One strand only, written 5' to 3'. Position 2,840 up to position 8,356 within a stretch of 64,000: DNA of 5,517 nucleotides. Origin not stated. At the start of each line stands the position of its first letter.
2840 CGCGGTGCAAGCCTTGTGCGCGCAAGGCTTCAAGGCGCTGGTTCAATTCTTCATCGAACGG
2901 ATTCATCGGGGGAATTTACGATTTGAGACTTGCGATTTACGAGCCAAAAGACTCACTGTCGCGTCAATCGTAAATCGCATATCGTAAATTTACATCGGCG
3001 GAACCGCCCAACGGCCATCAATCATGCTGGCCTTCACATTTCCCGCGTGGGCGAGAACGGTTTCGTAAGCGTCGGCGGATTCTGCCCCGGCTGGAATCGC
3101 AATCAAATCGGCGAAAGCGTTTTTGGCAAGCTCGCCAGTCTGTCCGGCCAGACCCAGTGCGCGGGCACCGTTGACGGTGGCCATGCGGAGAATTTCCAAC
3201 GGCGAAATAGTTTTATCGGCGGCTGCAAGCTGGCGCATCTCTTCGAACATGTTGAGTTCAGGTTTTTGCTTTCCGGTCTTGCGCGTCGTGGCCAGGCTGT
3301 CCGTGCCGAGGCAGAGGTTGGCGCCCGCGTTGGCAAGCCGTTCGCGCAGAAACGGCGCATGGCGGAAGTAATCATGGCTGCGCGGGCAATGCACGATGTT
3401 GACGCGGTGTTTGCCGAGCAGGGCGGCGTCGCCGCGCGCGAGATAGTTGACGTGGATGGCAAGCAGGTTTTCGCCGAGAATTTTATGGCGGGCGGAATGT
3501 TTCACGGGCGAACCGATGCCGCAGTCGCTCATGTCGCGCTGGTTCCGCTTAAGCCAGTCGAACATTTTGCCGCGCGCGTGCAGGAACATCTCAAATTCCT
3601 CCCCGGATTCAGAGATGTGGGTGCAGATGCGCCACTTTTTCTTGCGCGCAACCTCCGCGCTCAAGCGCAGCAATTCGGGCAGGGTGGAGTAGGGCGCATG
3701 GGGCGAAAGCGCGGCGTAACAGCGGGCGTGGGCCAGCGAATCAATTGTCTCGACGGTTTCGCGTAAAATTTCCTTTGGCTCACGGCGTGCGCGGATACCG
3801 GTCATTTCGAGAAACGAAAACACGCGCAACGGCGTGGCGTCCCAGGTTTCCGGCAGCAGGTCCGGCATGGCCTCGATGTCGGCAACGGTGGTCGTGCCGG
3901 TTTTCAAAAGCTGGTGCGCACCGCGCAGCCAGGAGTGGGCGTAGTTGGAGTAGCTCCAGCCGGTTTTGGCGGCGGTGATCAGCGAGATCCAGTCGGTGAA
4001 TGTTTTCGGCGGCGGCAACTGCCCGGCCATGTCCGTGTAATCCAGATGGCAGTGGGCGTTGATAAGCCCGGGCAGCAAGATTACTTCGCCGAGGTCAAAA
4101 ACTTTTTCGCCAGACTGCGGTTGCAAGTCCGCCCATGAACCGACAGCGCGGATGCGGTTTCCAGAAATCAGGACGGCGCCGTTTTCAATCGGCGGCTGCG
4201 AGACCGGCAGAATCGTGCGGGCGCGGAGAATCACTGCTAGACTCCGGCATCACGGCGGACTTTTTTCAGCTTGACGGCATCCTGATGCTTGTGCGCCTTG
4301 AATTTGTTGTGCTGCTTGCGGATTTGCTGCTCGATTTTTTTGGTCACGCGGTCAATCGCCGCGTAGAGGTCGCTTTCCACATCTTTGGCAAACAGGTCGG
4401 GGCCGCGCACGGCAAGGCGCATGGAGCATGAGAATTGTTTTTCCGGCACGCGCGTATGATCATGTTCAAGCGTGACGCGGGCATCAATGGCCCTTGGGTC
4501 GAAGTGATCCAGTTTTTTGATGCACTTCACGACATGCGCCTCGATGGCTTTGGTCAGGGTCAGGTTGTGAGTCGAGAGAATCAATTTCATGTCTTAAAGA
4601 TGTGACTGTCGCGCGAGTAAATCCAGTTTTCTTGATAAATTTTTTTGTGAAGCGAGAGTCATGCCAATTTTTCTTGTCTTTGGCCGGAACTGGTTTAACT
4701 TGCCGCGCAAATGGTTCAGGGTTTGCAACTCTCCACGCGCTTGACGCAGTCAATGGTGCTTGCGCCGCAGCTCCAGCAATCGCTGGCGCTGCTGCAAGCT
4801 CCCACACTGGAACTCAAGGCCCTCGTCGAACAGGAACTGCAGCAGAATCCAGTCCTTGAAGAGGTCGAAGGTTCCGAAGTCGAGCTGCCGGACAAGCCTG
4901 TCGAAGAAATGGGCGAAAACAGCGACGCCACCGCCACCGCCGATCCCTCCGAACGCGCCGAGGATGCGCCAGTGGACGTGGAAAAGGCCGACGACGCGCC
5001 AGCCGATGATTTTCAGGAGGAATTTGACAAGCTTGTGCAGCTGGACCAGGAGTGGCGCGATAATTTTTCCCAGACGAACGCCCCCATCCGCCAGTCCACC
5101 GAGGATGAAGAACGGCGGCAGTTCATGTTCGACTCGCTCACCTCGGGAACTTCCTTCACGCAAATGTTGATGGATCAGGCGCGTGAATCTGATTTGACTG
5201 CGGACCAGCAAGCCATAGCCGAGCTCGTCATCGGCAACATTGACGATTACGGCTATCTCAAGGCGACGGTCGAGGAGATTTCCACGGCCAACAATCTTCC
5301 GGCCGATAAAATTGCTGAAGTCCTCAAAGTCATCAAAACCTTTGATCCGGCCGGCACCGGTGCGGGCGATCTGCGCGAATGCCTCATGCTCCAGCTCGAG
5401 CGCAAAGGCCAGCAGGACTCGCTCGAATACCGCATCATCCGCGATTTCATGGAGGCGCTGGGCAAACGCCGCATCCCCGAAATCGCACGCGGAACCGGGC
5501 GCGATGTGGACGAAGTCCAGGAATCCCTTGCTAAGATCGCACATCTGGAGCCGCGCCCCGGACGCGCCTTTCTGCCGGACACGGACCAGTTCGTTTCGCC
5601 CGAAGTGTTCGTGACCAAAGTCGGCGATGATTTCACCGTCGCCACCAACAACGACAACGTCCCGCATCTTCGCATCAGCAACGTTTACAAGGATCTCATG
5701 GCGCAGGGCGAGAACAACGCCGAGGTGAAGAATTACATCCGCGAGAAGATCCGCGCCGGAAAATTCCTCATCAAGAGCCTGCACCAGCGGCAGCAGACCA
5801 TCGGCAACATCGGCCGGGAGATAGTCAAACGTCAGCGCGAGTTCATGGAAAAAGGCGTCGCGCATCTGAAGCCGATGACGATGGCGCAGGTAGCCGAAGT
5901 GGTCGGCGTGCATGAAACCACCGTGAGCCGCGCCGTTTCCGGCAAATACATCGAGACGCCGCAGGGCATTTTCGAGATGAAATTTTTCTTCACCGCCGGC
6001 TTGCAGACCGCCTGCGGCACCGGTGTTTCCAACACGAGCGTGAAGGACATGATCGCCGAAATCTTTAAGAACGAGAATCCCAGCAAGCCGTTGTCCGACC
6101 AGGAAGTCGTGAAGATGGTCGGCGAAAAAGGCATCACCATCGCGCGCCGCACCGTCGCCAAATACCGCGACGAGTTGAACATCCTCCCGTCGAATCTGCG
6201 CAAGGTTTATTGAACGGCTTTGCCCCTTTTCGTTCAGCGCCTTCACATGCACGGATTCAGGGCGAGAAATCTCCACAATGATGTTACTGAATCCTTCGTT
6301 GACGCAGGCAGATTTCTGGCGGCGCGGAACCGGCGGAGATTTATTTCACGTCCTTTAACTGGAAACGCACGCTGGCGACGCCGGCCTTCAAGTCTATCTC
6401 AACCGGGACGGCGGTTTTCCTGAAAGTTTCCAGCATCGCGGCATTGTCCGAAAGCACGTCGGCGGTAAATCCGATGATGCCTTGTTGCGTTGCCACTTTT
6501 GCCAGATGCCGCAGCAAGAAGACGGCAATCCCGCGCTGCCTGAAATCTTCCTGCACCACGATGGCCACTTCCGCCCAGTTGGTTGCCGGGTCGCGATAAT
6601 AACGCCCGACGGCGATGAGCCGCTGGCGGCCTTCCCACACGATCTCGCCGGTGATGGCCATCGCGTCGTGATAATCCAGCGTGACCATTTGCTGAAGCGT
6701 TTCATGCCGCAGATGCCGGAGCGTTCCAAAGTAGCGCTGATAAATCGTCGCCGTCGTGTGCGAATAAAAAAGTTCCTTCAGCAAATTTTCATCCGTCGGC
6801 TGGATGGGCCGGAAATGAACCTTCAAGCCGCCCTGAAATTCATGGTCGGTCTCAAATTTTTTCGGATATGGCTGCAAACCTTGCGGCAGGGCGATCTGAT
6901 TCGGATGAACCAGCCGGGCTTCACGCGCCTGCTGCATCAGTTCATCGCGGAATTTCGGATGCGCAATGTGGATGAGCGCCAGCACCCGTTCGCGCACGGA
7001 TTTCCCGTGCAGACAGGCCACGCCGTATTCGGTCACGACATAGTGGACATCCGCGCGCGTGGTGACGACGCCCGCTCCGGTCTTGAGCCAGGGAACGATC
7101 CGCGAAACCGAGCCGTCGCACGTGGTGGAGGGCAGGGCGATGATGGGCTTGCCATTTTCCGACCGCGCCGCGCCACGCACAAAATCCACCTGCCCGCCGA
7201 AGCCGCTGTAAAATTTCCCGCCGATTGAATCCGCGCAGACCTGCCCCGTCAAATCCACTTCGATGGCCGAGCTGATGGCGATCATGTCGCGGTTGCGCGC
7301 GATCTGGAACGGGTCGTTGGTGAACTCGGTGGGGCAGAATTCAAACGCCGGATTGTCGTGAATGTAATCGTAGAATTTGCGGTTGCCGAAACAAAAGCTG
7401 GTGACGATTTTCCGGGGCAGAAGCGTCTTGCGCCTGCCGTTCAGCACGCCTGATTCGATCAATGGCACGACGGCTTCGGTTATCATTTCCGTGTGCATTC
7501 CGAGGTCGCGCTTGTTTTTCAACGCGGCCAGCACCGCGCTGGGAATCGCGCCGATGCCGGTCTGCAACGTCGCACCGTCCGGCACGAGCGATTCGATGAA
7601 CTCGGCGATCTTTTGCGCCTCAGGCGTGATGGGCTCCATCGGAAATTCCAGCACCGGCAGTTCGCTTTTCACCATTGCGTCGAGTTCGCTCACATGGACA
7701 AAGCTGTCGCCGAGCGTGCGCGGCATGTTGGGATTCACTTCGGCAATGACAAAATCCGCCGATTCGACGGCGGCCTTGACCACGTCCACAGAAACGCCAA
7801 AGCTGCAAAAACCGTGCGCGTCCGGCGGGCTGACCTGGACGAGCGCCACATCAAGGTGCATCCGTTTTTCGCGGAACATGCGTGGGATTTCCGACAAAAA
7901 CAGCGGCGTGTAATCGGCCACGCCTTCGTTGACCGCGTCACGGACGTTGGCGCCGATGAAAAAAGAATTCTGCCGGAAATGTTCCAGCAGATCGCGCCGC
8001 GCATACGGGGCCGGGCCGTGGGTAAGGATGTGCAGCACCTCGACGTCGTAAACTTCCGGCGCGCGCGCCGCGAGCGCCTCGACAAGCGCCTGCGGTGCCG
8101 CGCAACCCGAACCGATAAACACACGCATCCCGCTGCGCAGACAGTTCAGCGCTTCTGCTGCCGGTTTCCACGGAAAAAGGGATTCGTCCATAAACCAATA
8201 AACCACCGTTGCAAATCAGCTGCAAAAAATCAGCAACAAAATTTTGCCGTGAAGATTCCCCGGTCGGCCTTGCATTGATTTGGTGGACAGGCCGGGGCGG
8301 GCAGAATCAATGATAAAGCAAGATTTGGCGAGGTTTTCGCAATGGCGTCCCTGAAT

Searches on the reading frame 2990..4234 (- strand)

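Call 8: search_protein_families(library=pfam, proteins=[window:2990-4234:-], max_evalue=0.001)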
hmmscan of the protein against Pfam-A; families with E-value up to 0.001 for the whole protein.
window:2990-4234:- (414 aa): 3 families
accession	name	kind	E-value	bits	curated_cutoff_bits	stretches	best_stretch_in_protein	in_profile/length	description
PF01979.26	Amidohydro_1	-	1.2e-40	140.2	25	1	52-409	1-344/345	Amidohydrolase family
PF07969.17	Amidohydro_3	-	1.8e-13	51.3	29.7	1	189-408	264-469/472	Amidohydrolase family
PF22039.1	HUTI_composite_bact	-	3.9e-06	26.8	25.5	1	19-38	1-20/26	Imidazolonepropionase-like composite domain, bacteria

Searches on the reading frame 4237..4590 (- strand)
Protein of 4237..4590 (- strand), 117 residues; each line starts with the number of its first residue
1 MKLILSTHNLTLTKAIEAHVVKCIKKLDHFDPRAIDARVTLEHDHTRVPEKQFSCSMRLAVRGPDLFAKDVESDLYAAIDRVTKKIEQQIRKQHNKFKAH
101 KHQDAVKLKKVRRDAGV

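Call 8: search_protein_families(library=pfam, proteins=[window:4237-4590:-], max_evalue=0.001)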
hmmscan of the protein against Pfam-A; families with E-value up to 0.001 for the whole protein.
window:4237-4590:- (117 aa): 1 family
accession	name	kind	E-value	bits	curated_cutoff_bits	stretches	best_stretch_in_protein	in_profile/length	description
PF02482.25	Ribosomal_S30AE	-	1.6e-19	70.8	23.7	1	5-97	3-87/88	Sigma 54 modulation protein / S30EA ribosomal protein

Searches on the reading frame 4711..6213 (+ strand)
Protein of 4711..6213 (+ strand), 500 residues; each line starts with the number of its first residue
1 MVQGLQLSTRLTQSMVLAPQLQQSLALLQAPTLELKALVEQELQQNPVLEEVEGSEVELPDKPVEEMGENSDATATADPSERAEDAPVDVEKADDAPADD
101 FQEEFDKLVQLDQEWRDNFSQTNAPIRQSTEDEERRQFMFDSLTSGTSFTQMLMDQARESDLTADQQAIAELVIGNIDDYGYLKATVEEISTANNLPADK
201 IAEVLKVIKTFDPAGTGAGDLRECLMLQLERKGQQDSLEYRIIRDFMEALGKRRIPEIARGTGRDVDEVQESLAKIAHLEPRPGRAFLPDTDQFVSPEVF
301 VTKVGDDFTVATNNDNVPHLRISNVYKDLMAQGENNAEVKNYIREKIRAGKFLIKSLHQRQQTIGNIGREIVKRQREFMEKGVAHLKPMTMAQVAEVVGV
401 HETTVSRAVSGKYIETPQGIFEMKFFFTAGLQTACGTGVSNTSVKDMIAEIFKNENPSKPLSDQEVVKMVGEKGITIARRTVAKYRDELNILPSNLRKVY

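Call 8: search_protein_families(library=pfam, proteins=[window:4711-6213:+], max_evalue=0.001)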
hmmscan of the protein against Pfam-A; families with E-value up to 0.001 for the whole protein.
window:4711-6213:+ (500 aa): 4 families
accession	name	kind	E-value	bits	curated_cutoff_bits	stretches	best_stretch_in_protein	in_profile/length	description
PF04552.19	Sigma54_DBD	-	2.1e-57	193.8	22.8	1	341-498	2-159/160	Sigma-54, DNA binding domain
PF04963.19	Sigma54_CBD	-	6.9e-52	176.3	22.9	1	143-326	6-185/185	Sigma-54 factor, core binding domain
PF00309.25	Sigma54_AID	-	1.5e-12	47.6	23.8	1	7-51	2-46/46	Sigma-54 factor, Activator interacting domain (AID)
PF01978.25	TrmB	-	0.00065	19.9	25.6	0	386-410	20-44/68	Sugar-specific transcriptional regulator TrmB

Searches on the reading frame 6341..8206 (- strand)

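Call 8: search_protein_families(library=pfam, proteins=[window:6341-8206:-], max_evalue=0.001)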
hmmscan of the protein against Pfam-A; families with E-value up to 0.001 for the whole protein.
window:6341-8206:- (621 aa): 4 families
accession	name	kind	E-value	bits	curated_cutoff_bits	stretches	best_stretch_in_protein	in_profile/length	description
PF13336.12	AcetylCoA_hyd_C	-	1.8e-67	226.5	23.7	1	274-427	1-154/154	Acetyl-CoA hydrolase/transferase C-terminal domain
PF02550.21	AcetylCoA_hydro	-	1.1e-32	114.1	24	1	23-181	25-189/198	Acetyl-CoA hydrolase/transferase N-terminal domain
PF00583.31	Acetyltransf_1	-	1.2e-08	35.7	20.7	1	511-597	26-113/116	Acetyltransferase (GNAT) family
PF13302.13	Acetyltransf_3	-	0.00018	22.7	25.4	1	463-597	2-134/138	Acetyltransferase (GNAT) domain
